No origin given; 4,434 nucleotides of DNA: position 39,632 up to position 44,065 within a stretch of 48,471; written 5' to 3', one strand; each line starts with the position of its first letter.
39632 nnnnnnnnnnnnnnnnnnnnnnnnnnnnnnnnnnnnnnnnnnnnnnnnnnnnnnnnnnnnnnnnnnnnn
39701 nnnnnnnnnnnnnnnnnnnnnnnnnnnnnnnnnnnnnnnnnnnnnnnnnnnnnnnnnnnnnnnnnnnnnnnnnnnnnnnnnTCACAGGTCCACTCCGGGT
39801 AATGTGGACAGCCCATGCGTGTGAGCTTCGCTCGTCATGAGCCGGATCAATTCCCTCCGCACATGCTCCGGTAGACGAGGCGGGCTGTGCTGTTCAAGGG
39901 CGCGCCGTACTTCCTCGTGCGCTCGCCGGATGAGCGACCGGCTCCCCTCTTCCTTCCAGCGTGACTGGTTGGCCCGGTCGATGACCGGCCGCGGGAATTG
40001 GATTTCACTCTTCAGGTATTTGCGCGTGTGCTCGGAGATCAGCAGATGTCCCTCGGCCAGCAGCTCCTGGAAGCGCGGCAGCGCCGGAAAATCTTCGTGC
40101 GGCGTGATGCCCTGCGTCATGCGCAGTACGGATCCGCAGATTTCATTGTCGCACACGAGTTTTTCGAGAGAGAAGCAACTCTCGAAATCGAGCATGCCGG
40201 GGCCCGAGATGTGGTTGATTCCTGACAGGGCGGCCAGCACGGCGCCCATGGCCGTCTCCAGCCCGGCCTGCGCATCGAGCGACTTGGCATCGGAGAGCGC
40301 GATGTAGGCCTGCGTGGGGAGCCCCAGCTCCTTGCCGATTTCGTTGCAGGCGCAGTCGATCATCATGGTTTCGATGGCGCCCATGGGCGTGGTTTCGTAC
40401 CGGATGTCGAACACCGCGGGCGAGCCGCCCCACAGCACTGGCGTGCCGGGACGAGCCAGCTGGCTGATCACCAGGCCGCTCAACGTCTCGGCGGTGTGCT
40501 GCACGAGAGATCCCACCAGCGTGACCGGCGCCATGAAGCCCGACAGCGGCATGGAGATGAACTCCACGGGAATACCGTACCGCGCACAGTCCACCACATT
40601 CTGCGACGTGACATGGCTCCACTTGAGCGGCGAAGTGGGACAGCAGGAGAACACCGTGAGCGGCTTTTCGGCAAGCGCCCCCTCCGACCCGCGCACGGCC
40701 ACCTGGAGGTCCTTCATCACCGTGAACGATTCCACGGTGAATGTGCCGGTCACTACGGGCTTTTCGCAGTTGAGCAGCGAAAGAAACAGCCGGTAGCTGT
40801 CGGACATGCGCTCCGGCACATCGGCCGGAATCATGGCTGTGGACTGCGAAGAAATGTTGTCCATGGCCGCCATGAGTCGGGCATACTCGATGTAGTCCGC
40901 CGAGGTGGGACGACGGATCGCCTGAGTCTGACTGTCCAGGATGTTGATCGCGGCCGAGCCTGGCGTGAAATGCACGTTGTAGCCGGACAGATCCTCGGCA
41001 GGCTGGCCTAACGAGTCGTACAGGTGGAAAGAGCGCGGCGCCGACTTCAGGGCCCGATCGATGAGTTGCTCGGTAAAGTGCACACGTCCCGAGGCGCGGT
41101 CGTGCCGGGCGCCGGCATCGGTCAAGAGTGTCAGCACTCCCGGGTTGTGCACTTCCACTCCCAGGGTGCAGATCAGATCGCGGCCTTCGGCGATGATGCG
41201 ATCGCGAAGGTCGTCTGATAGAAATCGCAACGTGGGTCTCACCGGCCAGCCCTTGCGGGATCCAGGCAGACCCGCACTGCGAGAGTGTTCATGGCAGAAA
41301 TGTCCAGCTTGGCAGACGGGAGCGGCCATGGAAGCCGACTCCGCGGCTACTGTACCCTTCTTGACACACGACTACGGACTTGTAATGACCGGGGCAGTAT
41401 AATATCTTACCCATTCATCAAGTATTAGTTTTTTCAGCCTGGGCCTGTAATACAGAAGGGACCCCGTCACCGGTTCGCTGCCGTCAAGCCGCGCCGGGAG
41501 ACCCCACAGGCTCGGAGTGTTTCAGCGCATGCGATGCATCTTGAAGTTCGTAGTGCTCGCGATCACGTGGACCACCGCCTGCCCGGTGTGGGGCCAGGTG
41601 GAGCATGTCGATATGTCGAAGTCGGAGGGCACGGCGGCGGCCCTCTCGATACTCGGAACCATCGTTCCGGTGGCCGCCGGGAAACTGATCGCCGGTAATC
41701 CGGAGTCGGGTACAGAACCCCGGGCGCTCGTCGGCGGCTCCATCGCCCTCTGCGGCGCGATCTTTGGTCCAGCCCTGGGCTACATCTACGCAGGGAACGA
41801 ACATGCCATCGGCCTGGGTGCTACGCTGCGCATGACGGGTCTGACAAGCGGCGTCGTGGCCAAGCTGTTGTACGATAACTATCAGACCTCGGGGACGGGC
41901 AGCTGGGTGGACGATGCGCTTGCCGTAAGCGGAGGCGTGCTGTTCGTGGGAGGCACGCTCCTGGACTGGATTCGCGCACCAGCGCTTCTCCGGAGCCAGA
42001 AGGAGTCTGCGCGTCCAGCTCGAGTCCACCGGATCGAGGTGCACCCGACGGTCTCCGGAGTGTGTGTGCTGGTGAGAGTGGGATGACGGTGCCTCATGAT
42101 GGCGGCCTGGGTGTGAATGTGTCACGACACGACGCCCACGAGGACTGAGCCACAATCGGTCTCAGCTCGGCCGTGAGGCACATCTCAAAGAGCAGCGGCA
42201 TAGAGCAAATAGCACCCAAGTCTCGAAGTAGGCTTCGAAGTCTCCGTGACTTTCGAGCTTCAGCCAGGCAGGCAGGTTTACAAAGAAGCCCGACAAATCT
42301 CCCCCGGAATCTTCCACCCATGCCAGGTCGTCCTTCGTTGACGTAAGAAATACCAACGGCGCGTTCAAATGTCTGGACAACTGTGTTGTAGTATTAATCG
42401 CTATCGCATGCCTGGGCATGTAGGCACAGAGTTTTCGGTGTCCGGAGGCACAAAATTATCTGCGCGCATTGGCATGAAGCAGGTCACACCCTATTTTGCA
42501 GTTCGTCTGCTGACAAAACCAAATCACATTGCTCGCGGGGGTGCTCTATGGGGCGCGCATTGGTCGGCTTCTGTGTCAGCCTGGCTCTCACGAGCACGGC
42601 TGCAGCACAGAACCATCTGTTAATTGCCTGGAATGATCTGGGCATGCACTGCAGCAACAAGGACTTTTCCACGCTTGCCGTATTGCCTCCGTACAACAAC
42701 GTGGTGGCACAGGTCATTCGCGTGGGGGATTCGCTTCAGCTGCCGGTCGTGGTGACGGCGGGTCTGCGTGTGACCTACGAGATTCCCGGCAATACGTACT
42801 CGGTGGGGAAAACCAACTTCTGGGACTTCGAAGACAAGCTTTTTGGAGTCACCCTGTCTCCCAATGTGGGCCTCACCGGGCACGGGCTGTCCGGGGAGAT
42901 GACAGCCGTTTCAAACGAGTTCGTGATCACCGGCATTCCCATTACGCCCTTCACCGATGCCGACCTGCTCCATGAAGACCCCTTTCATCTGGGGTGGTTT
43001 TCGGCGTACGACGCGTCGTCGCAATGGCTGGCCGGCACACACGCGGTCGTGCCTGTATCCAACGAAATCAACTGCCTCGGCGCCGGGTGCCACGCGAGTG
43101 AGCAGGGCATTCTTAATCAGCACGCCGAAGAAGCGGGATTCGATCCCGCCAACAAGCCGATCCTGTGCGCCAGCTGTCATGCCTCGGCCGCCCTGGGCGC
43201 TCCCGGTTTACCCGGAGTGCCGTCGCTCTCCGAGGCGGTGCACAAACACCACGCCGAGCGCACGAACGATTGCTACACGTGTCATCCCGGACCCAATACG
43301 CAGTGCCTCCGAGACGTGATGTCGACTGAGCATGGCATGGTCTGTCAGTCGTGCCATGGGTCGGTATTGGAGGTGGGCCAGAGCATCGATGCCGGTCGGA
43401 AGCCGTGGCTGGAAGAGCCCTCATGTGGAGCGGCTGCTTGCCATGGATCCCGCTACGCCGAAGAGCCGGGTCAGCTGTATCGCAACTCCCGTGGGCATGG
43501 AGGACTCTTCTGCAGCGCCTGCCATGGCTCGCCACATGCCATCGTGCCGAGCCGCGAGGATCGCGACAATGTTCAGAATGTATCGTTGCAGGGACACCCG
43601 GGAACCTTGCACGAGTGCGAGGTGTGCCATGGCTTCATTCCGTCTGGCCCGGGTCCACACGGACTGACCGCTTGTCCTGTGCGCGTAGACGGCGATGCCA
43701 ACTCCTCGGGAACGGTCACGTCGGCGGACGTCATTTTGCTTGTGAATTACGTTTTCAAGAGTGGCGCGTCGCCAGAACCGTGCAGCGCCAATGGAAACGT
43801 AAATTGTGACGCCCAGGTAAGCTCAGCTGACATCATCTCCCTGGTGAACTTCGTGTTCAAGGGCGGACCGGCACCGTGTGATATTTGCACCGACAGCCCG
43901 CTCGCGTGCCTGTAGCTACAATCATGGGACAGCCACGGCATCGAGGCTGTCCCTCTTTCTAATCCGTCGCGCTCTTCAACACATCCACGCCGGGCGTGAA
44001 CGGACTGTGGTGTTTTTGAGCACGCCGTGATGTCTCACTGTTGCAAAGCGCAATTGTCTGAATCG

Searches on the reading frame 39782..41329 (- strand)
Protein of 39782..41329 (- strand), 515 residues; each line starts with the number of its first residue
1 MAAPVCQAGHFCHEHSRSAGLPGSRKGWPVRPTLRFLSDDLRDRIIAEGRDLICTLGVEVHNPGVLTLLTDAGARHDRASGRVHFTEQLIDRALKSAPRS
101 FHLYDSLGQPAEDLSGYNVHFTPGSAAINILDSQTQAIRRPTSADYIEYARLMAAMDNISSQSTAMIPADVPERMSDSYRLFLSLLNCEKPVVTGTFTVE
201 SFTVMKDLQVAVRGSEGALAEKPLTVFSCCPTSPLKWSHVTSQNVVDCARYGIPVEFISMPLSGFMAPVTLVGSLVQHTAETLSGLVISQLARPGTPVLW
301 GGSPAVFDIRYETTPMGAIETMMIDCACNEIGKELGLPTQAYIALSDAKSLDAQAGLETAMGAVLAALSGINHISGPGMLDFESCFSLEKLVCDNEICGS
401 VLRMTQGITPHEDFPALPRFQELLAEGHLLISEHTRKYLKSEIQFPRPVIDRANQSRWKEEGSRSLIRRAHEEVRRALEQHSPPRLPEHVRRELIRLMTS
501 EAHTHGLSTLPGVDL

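Call 30: search_protein_families(library=pfam, proteins=[window:39782-41329:-], max_evalue=0.001)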
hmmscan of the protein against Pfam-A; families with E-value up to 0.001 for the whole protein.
window:39782-41329:- (515 aa): 1 family
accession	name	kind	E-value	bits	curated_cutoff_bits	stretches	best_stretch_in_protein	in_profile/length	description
PF06253.16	MTTB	-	2e-72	244.3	25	1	32-495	29-489/500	Trimethylamine methyltransferase (MTTB)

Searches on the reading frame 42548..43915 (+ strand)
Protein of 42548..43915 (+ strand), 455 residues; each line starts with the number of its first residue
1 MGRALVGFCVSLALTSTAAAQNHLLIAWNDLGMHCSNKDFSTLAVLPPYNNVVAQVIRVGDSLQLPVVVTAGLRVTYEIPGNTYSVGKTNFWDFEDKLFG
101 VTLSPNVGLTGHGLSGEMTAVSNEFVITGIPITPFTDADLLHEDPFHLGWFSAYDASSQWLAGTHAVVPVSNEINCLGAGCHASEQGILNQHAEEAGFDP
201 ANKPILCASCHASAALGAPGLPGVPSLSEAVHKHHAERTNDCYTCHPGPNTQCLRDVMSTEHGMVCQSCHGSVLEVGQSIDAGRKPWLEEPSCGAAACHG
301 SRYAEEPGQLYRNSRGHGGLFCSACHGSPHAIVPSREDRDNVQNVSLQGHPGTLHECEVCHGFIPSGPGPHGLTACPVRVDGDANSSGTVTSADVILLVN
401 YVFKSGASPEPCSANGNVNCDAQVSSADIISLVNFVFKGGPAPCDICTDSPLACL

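Call 30: search_protein_families(library=pfam, proteins=[window:42548-43915:+], max_evalue=0.001)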
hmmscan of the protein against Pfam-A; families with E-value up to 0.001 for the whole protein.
window:42548-43915:+ (455 aa): 3 families
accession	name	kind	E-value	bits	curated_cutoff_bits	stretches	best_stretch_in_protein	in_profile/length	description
PF14522.11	Cytochrome_C7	-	2.9e-05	24.2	24.8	0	262-361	12-66/67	Cytochrome c7 and related cytochrome c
PF14537.11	Cytochrom_c3_2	-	9.2e-05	23.3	25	0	295-361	9-64/79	Cytochrome c3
PF00404.24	Dockerin_1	-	0.00058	20.4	22.9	1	382-434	2-54/57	Dockerin type I domain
